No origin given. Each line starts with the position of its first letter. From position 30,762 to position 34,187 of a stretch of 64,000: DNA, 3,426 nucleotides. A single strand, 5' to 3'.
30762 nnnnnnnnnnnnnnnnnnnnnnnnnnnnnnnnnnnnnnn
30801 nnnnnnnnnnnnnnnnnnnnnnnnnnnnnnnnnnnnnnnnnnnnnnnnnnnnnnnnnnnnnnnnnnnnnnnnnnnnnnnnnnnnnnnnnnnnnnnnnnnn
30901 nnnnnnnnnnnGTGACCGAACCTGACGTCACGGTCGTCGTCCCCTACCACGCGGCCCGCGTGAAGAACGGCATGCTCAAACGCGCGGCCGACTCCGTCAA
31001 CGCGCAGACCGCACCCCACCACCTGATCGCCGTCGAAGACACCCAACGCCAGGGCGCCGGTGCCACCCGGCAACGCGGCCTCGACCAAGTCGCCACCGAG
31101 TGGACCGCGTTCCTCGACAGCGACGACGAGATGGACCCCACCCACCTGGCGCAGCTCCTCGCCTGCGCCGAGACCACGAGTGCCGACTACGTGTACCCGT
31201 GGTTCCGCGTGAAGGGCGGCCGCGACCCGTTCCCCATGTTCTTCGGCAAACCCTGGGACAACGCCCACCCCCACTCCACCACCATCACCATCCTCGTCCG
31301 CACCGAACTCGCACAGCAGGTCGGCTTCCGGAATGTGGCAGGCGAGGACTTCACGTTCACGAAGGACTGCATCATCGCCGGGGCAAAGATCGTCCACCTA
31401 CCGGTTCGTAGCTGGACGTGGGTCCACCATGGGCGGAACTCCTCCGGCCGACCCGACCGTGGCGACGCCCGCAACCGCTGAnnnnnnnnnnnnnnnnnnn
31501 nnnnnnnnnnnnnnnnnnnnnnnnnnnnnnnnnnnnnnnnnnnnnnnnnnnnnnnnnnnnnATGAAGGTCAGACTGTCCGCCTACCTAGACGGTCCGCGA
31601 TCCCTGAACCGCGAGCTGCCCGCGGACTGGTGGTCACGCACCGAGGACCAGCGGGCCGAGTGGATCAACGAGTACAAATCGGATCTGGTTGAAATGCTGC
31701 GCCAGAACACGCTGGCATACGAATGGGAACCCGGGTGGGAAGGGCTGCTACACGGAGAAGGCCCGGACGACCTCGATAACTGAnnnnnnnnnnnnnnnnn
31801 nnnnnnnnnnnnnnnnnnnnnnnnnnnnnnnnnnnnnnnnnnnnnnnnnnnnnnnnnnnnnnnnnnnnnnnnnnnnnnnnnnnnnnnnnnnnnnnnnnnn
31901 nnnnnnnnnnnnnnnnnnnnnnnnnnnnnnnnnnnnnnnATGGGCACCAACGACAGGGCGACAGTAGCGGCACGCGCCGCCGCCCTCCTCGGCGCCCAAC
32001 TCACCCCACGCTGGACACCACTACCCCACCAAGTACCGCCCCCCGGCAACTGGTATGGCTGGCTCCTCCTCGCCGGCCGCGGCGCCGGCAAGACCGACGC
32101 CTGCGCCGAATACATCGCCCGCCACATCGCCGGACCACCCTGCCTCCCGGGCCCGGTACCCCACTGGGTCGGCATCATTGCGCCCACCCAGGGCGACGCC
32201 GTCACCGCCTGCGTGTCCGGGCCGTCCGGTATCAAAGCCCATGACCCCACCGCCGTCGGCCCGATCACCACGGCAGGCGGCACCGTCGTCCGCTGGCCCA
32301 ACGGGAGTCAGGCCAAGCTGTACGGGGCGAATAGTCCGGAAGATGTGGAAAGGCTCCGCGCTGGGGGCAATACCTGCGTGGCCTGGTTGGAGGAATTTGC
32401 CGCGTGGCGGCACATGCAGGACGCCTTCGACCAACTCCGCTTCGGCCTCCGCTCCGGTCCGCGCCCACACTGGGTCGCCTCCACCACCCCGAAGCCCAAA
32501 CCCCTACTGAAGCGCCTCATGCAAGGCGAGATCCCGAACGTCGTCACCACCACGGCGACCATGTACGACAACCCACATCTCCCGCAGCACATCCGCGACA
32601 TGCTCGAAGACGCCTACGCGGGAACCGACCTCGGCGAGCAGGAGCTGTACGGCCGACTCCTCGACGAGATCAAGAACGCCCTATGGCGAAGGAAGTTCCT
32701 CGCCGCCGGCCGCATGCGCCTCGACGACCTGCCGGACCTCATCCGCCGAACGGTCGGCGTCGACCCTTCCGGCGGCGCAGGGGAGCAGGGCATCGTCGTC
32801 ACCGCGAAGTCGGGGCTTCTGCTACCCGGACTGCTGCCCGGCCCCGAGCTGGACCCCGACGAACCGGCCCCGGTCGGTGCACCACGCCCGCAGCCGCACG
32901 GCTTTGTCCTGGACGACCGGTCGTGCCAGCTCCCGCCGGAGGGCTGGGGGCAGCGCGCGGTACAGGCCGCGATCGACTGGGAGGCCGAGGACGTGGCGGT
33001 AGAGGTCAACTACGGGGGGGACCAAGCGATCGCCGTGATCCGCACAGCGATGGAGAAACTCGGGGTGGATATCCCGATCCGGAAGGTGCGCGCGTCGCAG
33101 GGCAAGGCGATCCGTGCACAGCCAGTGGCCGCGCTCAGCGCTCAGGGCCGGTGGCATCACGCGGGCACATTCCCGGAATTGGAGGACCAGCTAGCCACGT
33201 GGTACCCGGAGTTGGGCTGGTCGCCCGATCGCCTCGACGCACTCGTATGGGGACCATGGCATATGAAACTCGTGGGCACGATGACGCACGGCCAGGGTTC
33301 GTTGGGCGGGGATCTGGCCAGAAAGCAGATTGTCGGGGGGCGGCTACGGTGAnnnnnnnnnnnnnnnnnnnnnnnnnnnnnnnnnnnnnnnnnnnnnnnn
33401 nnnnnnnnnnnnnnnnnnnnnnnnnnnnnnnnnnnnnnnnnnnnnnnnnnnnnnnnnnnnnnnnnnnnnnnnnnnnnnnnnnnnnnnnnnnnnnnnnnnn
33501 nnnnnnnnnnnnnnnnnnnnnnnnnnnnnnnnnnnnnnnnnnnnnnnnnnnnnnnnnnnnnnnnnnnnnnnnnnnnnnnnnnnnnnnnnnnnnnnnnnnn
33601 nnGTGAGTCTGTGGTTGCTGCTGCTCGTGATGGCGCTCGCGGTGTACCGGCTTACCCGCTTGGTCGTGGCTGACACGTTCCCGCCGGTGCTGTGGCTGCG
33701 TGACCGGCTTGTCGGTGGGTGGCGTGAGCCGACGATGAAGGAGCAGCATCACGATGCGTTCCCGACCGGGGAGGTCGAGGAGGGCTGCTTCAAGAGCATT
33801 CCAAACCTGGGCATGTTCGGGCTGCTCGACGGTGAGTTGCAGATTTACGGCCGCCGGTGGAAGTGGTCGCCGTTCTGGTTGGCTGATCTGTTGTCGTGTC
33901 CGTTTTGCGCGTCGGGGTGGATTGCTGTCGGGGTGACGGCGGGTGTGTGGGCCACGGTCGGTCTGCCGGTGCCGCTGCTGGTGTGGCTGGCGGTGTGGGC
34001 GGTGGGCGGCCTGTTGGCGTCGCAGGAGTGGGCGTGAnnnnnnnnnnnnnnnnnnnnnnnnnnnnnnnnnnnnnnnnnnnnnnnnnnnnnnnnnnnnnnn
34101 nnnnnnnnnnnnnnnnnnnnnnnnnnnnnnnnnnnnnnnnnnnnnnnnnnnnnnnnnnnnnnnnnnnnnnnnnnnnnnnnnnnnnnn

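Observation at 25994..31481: Phage-encoded deoxysugar, methyltransferase and glycosyltransferase cluster immediately upstream of the large terminase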

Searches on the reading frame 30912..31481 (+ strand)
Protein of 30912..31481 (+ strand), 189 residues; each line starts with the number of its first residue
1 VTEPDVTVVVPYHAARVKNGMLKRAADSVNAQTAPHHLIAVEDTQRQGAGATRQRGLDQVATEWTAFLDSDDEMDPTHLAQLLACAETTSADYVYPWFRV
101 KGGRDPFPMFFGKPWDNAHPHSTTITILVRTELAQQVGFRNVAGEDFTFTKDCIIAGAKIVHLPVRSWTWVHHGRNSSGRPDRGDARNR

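Call 10: search_protein_families(library=phrogs, proteins=[window:30912-31481:+], max_evalue=0.01)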
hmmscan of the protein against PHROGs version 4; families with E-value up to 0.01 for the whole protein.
window:30912-31481:+ (189 aa): 2 families
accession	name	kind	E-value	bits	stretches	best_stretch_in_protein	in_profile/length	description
phrog_14775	-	moron, auxiliary metabolic gene and host takeover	6.2e-46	157.6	1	4-183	3-202/203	glycosyltransferase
phrog_8858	-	moron, auxiliary metabolic gene and host takeover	0.00017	21.5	1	36-153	49-170/395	glycosyltransferase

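Call 11: search_protein_families(library=ncbifam, proteins=[window:30912-31481:+], max_evalue=0.01)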
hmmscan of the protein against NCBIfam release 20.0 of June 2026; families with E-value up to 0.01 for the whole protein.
window:30912-31481:+ (189 aa): 6 families
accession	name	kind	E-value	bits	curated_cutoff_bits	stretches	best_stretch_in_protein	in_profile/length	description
NF007482.0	PRK10073.1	equivalog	1.3e-05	24.4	423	1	25-92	49-116/334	glycosyltransferase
TIGR03965.1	mycofact_glyco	equivalog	2.8e-05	23.2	280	1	38-88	131-181/467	mycofactocin biosynthesis glycosyltransferase MftF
NF047683.1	TeichurnBiosyTuaG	equivalog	7.3e-05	22.5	400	1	43-89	68-114/252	teichuronic acid biosynthesis protein TuaG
NF041875.1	EPS_EpsD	equivalog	0.00022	20.8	370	1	18-90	37-108/325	exopolysaccharide biosynthesis glycosyltransferase EpsD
NF050050.1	ProtGlycPglI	equivalog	0.0065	15.9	500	1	42-86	64-108/306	GalNAc(5)-diNAcBac-PP-undecaprenol beta-1,3-glucosyltransferase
NF038302.1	EPS_HpsE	equivalog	0.0081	15.2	300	0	44-84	69-109/307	hormogonium polysaccharide biosynthesis glycosyltransferase HpsE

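Call 32: find_related_loci(query=window:30912-31481:+, collection=viral_contigs, flank=10000)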
Query window:30912-31481:+ (189 aa) in viral_contigs; peptide patterns used: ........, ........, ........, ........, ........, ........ (x = any residue, [..] = any of these).
25 stretches matched a pattern; 17 encode a relative of the query (tblastn E <= 1e-3); 17 distinct loci.
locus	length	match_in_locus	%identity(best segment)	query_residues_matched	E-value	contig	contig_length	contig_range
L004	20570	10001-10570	86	1-189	8e-111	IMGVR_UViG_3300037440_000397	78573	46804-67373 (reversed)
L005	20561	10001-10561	84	3-189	9e-109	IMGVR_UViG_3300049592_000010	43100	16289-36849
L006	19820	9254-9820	84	1-189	2e-105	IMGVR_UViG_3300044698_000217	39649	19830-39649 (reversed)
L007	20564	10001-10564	79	1-189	9e-100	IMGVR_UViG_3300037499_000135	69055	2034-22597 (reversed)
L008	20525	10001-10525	82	12-187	1e-96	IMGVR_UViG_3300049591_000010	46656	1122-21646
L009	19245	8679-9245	75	1-189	1e-95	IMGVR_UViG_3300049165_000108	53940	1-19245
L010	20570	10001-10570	86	1-189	8e-111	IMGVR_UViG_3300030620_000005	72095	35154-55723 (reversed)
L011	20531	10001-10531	81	12-189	3e-94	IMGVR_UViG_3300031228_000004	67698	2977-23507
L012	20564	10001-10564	78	1-189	2e-94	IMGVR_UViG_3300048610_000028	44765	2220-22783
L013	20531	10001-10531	78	12-189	2e-89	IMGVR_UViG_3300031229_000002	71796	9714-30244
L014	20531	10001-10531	78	12-189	2e-89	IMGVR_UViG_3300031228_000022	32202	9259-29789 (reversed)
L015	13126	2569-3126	72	3-189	3e-88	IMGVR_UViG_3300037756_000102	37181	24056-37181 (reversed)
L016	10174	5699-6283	69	3-187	6e-87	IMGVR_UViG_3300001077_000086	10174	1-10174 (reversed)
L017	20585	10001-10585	67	3-187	3e-84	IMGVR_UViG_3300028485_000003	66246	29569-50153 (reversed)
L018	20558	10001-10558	68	3-189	1e-80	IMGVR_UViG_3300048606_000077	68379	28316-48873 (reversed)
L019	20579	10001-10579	62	5-187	2e-73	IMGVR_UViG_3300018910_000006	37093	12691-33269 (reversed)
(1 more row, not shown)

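Call 39: search_solved_structures(query=window:30912-31481:+, max_evalue=1, show_alignments=1)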
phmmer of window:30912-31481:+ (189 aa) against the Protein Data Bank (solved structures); distinct sequences matched with E-value up to 1: 2.
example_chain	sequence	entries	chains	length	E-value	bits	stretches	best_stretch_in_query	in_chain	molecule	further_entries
9jma_A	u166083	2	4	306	0.0012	22.2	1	38-97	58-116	GalNAc(5)-diNAcBac-PP-undecaprenol beta-1,3-glucosyltransferase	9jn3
3bcv_A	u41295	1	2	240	0.2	14.9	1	39-96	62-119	Putative glycosyltransferase protein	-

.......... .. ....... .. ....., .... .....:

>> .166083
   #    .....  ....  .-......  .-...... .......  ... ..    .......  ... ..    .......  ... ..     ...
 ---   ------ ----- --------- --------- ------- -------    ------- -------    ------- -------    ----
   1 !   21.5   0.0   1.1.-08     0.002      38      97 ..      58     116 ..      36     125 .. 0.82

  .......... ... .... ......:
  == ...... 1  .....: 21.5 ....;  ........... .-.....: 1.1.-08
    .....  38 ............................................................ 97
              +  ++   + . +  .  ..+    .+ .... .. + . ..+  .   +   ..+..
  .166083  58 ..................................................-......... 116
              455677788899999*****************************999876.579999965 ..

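Call 50: search_dna_similar(query=window:30912-31481:+, collection=phages, mode=protein, max_rows=40)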
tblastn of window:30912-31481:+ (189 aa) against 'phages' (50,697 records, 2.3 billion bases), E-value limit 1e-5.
Records with a match: 9; places in all: 9; records where one place covers at least 80% of the query: 9.
Best place of each record, by identity: <60% 9.
By first word of the organism name: Streptomyces 4; Arthrobacter 4; Bacteriophage 1.
By host as written in the record: Streptomyces mirabilis NRRL B-2400 2; Streptomyces griseofuscus ATCC 23916 2; Arthrobacter globiformis NRRL B-2979 SEA 2; Arthrobacter globiformis B-2979 1; Arthrobacter globiformis NRRL B-2979 1; - 1.
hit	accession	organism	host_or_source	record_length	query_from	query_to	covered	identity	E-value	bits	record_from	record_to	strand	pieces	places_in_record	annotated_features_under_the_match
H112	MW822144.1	Streptomyces phage KimJongPhill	Streptomyces mirabilis NRRL B-2400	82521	1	187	99%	59.3%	6e-71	238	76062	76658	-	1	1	107: glycosyltransferase | 108: methyltransferase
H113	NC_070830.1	Streptomyces phage KimJongPhill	Streptomyces mirabilis NRRL B-2400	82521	1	187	99%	59.3%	6e-71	238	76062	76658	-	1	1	107: glycosyltransferase | 108: SAM-dependent methyltransferase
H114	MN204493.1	Streptomyces phage Zuko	Streptomyces griseofuscus ATCC 23916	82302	4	187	97%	59.7%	2e-66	225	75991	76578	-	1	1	106: glycosyltransferase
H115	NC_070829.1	Streptomyces phage Zuko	Streptomyces griseofuscus ATCC 23916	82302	4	187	97%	59.7%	2e-66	225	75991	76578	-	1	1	106: glycosyltransferase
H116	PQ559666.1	Arthrobacter phage Talia1610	Arthrobacter globiformis B-2979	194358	5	183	95%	38.8%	2e-30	122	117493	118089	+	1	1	177: glycosyltransferase | 178: glycosyltransferase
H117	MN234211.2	Arthrobacter phage Mimi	Arthrobacter globiformis NRRL B-2979 SEA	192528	5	183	95%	38.8%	2e-30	122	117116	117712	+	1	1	176: glycosyltransferase | 177: glycosyltransferase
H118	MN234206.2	Arthrobacter phage Racecar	Arthrobacter globiformis NRRL B-2979 SEA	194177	5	183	95%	38.8%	2e-30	122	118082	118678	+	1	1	177: glycosyltransferase | 178: glycosyltransferase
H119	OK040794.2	Arthrobacter phage Atuin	Arthrobacter globiformis NRRL B-2979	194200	5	183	95%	38.6%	4e-32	127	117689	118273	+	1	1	169: glycosyltransferase | 170: glycosyltransferase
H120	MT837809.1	Bacteriophage sp.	human fecal samples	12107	1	171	90%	24.0%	2e-6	53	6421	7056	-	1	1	record has no annotation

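Call 52: get_annotated_region(hit=H118, flank=14000)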
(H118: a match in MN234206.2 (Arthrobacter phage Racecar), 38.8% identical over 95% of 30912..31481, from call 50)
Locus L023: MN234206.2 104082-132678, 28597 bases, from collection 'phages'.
description: Arthrobacter phage Racecar, complete genome.
organism: Arthrobacter phage Racecar (NCBI taxid 2599831)
taxonomy: Viruses; Duplodnaviria; Heunggongvirae; Uroviricota; Caudoviricetes
host: Arthrobacter globiformis NRRL B-2979 SEA; source: soil; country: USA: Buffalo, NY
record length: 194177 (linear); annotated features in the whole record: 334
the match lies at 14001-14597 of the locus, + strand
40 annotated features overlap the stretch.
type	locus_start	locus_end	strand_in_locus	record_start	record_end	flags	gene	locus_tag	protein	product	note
CDS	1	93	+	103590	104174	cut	153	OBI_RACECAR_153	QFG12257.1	hypothetical protein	-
CDS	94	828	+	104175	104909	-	154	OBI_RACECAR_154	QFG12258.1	DnaE-like DNA polymerase III (alpha)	-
CDS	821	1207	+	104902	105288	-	155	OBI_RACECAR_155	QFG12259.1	hypothetical protein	-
tRNA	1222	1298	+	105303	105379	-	156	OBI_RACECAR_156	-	tRNA-Met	tRNA-Met(cat)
tRNA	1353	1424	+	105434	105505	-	157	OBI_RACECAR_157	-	tRNA-Asn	tRNA-Asn(gtt)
tRNA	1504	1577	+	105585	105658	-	158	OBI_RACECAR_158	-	tRNA-Ala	tRNA-Ala(tgc)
CDS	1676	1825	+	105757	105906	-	159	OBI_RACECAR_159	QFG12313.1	hypothetical protein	-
tRNA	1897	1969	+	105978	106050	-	160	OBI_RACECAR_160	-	tRNA-Asp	tRNA-Asp(gtc)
CDS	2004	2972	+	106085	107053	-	161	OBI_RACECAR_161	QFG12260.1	RNA ligase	-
tRNA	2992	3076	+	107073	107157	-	162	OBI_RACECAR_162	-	tRNA-His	tRNA-His(gtg)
CDS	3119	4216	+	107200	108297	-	163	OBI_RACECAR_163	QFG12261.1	UDP-glucose dehydrogenase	-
CDS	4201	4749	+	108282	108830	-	164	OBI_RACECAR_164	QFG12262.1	helix-turn-helix DNA binding domain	-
CDS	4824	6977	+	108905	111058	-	165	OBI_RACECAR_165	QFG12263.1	hypothetical protein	-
CDS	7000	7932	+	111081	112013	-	166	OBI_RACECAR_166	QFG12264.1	hypothetical protein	-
tRNA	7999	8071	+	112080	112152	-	167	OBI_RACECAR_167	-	tRNA-Arg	tRNA-Arg(cct)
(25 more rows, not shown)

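Call 75: search_protein_families(library=ncbifam, proteins=[L005:6535-7197:+, L019:7906-8625:+], max_evalue=0.01)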
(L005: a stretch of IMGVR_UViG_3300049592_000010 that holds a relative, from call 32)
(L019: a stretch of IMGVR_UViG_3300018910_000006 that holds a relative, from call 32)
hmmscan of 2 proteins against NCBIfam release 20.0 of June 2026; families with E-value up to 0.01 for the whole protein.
L005:6535-7197:+ (220 aa): 28 families (the best 25 are shown)
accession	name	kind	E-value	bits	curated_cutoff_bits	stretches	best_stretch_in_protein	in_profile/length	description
TIGR01207.1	rmlA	equivalog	2.6e-50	171.1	360.65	1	2-215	1-236/286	glucose-1-phosphate thymidylyltransferase RfbA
NF012024.0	PRK15480.1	equivalog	2.9e-42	144.8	588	1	2-212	5-237/292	glucose-1-phosphate thymidylyltransferase RfbA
TIGR01208.1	rmlA_long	equivalog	6.8e-38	130.4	320.25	1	2-212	1-231/353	glucose-1-phosphate thymidylyltransferase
TIGR03992.1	Arch_glmU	subfamily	1.3e-35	123.1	292.1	1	1-212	1-224/393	bifunctional sugar-1-phosphate nucleotidylyltransferase/acetyltransferase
NF041313.1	UDPGP_AglF_Halo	equivalog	3.1e-29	102.1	400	2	1-108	1-112/234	UTP--glucose-1-phosphate uridylyltransferase AglF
NF041173.1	Sug_nt_acttase_Thmprot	equivalog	2.3e-23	82.8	600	1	1-211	1-223/405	bifunctional sugar-1-phosphate nucleotidylyltransferase/acetyltransferase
TIGR01099.1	galU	equivalog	3.4e-15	56.3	326.8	2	136-209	184-259/261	UTP--glucose-1-phosphate uridylyltransferase GalU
NF041135.1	IPPtranDIPPsyn_Thcocales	equivalog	3.3e-12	46.1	580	1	1-212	1-214/419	bifunctional L-myo-inositol-1-phosphate cytidylyltransferase/CDP-L-myo-inositol myo-inositolphosphotransferase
NF009928.0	PRK13389.1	equivalog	5.2e-09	35.7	548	1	2-54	10-62/302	UTP--glucose-1-phosphate uridylyltransferase GalU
NF052502.1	man1P_GTase_Rv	exception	5.5e-09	35.4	440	1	2-82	2-87/352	mannose-1-phosphate guanylyltransferase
NF045761.1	NAMPUrTaseMurU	equivalog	9.5e-09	35.4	250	1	1-74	1-73/226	N-acetylmuramate alpha-1-phosphate uridylyltransferase MurU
TIGR02623.1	G1P_cyt_trans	equivalog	1.9e-07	30.8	300.25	1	1-54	1-54/255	glucose-1-phosphate cytidylyltransferase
NF007516.0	PRK10122.1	equivalog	5.2e-07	29.1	534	1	1-54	4-57/297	UTP--glucose-1-phosphate uridylyltransferase GalF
TIGR01105.1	galF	equivalog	1.1e-05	24.8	659.2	1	2-54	5-57/297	GalU regulator GalF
NF010938.0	PRK14358.1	equivalog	2e-05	23.3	500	1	3-92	10-101/481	bifunctional N-acetylglucosamine-1-phosphate uridyltransferase/glucosamine-1-phosphate acetyltransferase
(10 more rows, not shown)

L019:7906-8625:+ (239 aa): 0 families

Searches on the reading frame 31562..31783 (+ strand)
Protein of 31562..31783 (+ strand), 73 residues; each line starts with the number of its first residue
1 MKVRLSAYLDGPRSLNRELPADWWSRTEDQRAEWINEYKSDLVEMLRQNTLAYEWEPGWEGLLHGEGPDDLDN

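Call 17: search_protein_families(library=phrogs, proteins=[window:31562-31783:+], max_evalue=0.001)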
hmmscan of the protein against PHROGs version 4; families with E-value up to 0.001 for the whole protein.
window:31562-31783:+ (73 aa): 0 families

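Call 84: search_protein_families(library=pfam, proteins=[window:31562-31783:+], max_evalue=0.1)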
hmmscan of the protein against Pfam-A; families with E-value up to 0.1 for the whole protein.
window:31562-31783:+ (73 aa): 0 families

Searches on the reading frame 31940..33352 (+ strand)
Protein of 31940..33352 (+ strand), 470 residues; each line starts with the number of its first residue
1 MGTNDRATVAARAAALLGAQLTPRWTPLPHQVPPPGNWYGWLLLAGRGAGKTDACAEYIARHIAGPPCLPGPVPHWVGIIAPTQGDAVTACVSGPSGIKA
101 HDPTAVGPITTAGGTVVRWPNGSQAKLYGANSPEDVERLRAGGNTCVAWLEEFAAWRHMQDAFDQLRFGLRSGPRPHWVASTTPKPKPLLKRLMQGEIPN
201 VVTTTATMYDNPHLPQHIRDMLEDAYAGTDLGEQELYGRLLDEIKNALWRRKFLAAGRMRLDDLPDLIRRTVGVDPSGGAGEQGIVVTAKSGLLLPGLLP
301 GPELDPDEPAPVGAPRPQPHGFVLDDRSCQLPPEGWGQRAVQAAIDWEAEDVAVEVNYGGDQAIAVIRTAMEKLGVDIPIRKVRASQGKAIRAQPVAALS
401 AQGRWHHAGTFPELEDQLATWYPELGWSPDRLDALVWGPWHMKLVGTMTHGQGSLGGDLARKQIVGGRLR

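Call 13: search_dna_similar(query=window:31940-33352:+, collection=phages, mode=protein, max_rows=25)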
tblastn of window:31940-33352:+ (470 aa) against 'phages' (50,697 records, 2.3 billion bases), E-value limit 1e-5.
Records with a match: 342; places in all: 349; records where one place covers at least 80% of the query: 99.
Best place of each record, by identity: <60% 342.
By first word of the organism name: Gordonia 150; Vibrio 64; Microbacterium 50; Arthrobacter 18; Caulobacter 6; Escherichia 6; Streptomyces 5; Salinibacter 5; Pseudomonas 5; Bacteriophage 4; and 17 more.
By host as written in the record: Gordonia terrae 3612 126; - 62; Microbacterium foliorum NRRL B-24224 31; Gordonia terrae CAG3 14; Microbacterium foliorum NRRL B-24224 SEA 12; Arthrobacter globiformis B-2979 8; Gordonia terrae NRRL B-16283 6; Microbacterium paraoxydans NRRL B-14843 5; and 46 more.
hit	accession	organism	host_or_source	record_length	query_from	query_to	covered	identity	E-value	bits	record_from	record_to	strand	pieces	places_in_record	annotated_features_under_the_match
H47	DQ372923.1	Streptomyces phage mu1/6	Streptomyces aureofaciens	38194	24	455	92%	44.0%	2e-93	315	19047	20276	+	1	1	terminase large subunit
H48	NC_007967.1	Streptomyces phage mu1/6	Streptomyces aureofaciens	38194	24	455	92%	44.0%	2e-93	315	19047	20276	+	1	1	terminase large subunit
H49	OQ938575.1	Streptomyces phage OnionKnight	Streptomyces lividans JI 1326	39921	24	444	90%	44.2%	4e-91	308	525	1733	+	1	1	2: terminase large subunit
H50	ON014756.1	Pseudanabaena phage Pam4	Pseudanabaena sp.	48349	41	444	86%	39.8%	7e-76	264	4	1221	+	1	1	terminase large subunit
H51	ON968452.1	Pseudanabaena phage Pan1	Pseudanabaena sp.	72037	30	470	94%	35.8%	2e-60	219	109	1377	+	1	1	terminase large subunit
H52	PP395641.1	Microcystis phage Mae-JY09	Microcystis aeruginosa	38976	31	445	88%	37.4%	1e-66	237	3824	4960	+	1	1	terminase large subunit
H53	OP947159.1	Desulfofustis phage LS06-2018-MD02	-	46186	29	438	87%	37.1%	3e-65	234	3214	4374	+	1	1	terminase large subunit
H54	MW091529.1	Bacteriophage sp. 103231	sewage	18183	31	438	87%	37.0%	2e-56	207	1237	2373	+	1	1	DNA-packaging protein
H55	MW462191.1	Bacteriophage sp.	freshwater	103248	30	444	88%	36.1%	2e-55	205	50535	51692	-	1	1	terminase protein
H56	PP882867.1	Dinoroseobacter phage vB_DshS_R26L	Dinoroseobacter shibae DFL12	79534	30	447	89%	35.2%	2e-58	213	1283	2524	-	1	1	large packaging protein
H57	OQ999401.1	Actinomycetia phage DSL-LC01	Actinomycetia bacterium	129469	29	469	94%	33.1%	9e-50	188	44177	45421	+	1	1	terminase large subunit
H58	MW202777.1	Caudoviricetes sp.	Manatee Spring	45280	30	438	87%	35.5%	4e-57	210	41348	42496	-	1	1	large terminase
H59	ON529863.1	Brevundimonas phage vB_BpoS-Polewnik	Brevundimonas pondensis LVF1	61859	29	451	90%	33.9%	2e-58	214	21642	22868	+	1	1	terminase large subunit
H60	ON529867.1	Brevundimonas phage vB_BpoS-Strzyga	Brevundimonas pondensis LVF1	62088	29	451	90%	33.9%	2e-58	213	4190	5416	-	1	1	terminase large subunit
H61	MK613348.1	Roseobacter phage CRP-6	Rhodobacteraceae bacterium FZCC0042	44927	29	446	89%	33.7%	3e-53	198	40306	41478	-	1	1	terminase large subunit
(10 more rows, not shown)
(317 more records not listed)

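Call 17: search_protein_families(library=phrogs, proteins=[window:31940-33352:+], max_evalue=0.001)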
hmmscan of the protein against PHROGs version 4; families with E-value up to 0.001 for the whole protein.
window:31940-33352:+ (470 aa): 3 families
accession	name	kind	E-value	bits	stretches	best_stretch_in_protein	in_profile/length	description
phrog_2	-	head and packaging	5.5e-19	69.4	1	24-443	263-595/807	terminase large subunit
phrog_979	-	head and packaging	1.1e-16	61.7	1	199-442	364-599/642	terminase large subunit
phrog_38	-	head and packaging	1e-11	45.3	1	322-442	580-703/760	terminase large subunit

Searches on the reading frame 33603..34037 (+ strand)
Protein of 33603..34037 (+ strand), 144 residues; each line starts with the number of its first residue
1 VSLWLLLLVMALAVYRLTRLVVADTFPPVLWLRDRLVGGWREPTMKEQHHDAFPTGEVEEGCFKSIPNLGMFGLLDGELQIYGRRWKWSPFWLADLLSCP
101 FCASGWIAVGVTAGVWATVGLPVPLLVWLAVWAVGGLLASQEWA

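Call 17: search_protein_families(library=phrogs, proteins=[window:33603-34037:+], max_evalue=0.001)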
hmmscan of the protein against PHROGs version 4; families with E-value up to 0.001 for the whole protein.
window:33603-34037:+ (144 aa): 1 family
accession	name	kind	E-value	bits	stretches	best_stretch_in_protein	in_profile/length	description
phrog_781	-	unknown function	5.7e-16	59.2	1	2-139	36-132/152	-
